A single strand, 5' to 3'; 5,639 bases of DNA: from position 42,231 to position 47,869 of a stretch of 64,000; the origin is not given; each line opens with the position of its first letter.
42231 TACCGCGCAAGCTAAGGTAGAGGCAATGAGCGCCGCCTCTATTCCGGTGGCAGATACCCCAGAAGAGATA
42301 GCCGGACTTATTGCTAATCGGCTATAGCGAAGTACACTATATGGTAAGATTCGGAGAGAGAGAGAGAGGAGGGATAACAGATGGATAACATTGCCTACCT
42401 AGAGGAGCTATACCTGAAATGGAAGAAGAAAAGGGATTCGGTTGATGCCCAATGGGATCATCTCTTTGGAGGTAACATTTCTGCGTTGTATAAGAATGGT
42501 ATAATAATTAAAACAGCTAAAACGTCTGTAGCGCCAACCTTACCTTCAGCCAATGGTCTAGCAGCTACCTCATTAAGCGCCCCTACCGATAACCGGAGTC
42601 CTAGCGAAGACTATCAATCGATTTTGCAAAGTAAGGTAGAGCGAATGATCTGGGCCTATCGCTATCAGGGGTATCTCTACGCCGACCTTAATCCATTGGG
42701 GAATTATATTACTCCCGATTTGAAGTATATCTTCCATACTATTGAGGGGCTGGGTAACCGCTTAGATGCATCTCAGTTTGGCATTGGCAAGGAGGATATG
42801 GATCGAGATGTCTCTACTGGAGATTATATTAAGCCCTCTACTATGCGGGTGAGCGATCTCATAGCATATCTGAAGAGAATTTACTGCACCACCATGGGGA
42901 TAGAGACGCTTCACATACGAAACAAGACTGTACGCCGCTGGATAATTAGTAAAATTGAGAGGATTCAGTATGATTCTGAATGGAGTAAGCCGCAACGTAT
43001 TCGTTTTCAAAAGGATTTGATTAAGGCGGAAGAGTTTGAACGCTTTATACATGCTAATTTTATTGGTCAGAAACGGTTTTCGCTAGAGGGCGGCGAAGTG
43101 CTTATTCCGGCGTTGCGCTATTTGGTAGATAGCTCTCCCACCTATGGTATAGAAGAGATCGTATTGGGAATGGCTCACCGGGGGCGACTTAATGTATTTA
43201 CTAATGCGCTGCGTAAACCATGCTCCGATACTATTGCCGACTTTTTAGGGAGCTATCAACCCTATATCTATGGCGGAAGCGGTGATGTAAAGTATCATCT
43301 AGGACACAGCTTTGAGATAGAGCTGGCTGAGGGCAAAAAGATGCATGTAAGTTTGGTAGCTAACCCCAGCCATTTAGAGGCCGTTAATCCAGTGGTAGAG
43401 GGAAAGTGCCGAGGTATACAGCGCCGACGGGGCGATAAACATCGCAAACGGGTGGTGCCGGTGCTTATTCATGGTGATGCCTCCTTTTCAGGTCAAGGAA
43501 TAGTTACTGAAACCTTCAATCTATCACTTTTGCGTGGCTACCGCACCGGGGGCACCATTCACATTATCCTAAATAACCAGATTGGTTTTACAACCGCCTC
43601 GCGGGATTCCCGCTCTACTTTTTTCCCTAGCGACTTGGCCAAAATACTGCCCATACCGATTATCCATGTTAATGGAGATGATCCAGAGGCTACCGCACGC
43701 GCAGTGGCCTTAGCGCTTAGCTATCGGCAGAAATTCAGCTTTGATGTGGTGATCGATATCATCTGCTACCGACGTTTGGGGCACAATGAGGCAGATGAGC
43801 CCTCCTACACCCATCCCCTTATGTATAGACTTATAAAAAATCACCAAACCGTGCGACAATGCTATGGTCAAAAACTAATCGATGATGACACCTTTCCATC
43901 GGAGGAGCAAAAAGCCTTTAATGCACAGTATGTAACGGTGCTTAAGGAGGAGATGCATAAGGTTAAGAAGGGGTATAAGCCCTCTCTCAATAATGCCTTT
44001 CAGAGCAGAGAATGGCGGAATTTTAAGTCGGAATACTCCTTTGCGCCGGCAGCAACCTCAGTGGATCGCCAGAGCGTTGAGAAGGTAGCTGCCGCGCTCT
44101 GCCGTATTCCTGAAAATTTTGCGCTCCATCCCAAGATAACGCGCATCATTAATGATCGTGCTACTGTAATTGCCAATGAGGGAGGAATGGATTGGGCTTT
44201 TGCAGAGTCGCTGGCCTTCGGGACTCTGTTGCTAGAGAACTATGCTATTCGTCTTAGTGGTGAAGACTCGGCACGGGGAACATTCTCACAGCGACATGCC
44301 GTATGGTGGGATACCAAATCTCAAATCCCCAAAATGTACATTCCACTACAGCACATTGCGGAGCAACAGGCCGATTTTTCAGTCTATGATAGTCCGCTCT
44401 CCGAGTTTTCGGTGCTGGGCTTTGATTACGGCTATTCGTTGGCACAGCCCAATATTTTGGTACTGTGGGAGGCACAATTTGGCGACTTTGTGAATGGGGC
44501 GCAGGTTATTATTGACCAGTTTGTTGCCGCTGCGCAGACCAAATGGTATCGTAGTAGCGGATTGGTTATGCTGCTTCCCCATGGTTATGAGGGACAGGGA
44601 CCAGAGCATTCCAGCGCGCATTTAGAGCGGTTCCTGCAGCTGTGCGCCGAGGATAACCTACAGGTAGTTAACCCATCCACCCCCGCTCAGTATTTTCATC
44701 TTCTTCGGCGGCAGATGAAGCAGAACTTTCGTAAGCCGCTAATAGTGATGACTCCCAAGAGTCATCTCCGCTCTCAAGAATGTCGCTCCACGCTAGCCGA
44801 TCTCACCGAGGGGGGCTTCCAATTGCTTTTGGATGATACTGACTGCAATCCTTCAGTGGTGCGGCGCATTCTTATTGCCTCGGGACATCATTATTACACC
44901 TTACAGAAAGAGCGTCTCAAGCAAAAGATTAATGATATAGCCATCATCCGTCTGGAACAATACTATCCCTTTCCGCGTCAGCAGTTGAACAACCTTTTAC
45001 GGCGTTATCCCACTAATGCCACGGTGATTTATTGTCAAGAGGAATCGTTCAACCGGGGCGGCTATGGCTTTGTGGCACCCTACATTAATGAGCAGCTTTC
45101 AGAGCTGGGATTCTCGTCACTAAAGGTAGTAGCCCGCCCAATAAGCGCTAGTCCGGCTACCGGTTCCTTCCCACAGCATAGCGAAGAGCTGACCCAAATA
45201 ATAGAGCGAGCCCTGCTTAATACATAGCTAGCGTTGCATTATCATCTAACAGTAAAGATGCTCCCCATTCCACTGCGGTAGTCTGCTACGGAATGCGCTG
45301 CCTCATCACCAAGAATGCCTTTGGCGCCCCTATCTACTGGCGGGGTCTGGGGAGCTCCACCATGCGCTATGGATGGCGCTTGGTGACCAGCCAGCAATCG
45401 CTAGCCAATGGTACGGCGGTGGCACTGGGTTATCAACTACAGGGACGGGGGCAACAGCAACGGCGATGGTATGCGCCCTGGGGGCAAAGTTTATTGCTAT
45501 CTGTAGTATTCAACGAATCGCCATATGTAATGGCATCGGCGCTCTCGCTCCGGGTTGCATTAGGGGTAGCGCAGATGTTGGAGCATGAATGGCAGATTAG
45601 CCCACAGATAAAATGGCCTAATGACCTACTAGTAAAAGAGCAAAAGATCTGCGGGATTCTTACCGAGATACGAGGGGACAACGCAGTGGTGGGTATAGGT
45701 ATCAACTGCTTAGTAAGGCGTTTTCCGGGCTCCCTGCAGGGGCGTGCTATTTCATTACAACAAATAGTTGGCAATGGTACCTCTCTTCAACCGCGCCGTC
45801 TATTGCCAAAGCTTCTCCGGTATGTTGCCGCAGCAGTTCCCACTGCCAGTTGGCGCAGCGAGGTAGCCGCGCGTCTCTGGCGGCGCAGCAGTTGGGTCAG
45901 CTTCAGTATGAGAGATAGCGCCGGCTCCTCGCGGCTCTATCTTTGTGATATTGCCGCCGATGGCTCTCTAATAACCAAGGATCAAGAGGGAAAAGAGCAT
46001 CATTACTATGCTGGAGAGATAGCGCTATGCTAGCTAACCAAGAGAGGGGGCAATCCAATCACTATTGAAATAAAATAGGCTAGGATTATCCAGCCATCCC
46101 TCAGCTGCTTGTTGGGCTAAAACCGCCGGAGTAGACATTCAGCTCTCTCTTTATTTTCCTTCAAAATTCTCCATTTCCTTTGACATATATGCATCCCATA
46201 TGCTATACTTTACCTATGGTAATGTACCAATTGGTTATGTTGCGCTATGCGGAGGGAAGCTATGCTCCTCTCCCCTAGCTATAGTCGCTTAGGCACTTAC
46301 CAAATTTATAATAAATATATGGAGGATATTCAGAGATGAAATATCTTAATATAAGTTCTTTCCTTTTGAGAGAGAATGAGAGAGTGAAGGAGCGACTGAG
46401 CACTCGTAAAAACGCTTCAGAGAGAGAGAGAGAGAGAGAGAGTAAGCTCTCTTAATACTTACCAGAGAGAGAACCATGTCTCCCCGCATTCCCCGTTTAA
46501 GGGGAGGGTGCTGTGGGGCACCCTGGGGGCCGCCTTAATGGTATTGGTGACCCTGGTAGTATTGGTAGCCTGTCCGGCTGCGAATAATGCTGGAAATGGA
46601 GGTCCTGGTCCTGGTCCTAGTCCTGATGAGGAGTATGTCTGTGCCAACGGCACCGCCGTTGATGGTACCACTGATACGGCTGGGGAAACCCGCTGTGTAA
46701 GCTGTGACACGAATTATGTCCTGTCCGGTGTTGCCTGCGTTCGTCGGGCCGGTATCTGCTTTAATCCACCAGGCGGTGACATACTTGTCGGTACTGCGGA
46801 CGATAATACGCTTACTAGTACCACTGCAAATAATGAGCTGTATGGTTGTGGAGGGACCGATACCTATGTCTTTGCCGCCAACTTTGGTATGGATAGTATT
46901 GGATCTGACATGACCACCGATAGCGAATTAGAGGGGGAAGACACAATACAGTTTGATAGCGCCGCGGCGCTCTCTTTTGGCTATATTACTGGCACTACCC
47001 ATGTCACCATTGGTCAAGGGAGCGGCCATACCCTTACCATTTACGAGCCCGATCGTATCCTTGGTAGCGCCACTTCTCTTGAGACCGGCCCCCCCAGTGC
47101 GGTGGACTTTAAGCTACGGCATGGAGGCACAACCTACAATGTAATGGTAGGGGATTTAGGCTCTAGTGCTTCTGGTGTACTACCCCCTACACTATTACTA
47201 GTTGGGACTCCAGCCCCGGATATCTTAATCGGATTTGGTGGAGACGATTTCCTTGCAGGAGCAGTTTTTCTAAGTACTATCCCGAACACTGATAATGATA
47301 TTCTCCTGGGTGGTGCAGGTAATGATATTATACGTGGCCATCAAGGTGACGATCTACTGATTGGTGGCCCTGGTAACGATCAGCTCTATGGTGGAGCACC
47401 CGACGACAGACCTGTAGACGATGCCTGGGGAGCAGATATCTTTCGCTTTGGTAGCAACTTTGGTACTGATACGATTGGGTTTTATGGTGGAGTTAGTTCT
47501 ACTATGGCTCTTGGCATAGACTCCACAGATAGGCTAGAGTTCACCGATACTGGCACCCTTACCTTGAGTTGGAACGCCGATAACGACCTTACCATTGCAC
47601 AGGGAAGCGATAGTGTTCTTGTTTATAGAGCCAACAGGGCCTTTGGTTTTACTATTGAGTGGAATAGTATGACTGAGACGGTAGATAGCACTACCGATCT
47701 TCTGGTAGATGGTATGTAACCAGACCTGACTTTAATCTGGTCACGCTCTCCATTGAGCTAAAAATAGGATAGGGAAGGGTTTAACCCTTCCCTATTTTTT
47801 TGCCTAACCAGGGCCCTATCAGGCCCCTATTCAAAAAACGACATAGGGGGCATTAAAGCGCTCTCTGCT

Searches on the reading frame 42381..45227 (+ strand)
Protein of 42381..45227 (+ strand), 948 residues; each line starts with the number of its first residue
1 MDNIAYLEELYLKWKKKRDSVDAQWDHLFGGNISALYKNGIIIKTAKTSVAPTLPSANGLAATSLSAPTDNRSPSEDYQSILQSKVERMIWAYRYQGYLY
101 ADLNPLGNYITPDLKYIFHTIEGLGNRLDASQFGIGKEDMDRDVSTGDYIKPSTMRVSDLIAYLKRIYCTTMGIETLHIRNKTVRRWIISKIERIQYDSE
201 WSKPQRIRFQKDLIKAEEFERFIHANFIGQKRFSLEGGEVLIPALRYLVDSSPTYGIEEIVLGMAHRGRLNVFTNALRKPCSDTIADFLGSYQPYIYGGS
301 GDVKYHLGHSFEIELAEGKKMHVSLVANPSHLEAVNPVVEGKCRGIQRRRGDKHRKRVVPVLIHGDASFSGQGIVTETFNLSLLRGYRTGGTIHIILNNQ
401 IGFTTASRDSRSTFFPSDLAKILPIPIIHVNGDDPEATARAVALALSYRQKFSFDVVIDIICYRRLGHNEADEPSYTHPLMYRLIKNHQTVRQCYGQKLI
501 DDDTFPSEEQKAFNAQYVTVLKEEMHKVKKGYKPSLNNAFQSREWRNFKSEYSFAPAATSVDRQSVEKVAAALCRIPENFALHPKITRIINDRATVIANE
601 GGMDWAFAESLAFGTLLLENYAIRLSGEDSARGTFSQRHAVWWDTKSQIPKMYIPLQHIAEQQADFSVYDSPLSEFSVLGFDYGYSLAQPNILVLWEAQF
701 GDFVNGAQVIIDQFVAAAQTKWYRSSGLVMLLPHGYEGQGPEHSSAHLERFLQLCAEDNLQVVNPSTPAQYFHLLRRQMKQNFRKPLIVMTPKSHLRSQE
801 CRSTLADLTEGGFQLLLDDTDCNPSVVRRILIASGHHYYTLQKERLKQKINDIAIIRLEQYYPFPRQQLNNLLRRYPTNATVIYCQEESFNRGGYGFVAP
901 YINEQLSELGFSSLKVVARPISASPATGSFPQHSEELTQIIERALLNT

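Call 65: search_protein_families(library=ncbifam, proteins=[window:42381-45227:+])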
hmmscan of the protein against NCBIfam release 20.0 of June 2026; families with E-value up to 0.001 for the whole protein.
window:42381-45227:+ (948 aa): 5 families
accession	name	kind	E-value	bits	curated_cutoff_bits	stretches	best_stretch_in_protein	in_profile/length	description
NF006914.0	PRK09404.1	equivalog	0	1151.5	764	1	2-945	17-916/919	2-oxoglutarate dehydrogenase E1 component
NF008907.0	PRK12270.1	equivalog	0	1062.4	878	1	76-945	392-1239/1241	multifunctional oxoglutarate decarboxylase/oxoglutarate dehydrogenase thiamine pyrophosphate-binding subunit/dihydrolipoyllysine-residue suc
TIGR00239.1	2oxo_dh_E1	equivalog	2.6e-297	988.7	770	1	3-944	6-930/931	2-oxoglutarate dehydrogenase E1 component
TIGR03182.1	PDH_E1_alph_y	equivalog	6.5e-09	35.1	393.85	1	357-538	132-308/315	pyruvate dehydrogenase (acetyl-transferring) E1 component subunit alpha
TIGR03181.1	PDH_E1_alph_x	equivalog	2.8e-05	23.2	411.35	1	356-541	143-324/341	pyruvate dehydrogenase (acetyl-transferring) E1 component subunit alpha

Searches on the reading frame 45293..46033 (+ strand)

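Call 20: search_protein_families(library=pfam, proteins=[window:45293-46033:+])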
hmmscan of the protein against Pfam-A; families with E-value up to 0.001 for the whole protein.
window:45293-46033:+ (246 aa): 1 family
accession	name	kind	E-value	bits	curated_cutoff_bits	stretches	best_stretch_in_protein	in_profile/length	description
PF03099.24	BPL_LplA_LipB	-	1.5e-13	51.2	21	1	22-138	7-129/133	Biotin/lipoate A/B protein ligase family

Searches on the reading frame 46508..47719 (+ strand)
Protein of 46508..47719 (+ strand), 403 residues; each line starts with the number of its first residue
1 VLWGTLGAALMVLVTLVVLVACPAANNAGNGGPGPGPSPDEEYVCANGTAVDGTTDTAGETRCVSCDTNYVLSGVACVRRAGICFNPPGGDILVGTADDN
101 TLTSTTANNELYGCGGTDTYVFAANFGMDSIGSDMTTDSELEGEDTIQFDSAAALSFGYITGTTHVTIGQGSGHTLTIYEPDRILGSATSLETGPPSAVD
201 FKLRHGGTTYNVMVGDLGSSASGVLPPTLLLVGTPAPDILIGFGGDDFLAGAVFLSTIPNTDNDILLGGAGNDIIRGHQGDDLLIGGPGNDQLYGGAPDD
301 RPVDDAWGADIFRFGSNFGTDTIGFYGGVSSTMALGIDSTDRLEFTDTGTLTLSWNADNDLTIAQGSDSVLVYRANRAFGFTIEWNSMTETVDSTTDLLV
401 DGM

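Call 20: search_protein_families(library=pfam, proteins=[window:46508-47719:+])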
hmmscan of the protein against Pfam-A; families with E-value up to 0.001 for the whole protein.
window:46508-47719:+ (403 aa): 1 family
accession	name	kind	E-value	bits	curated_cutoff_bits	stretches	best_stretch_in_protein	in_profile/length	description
PF00353.25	HemolysinCabind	-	6e-14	52.1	23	1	260-293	3-36/36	RTX calcium-binding nonapeptide repeat (4 copies)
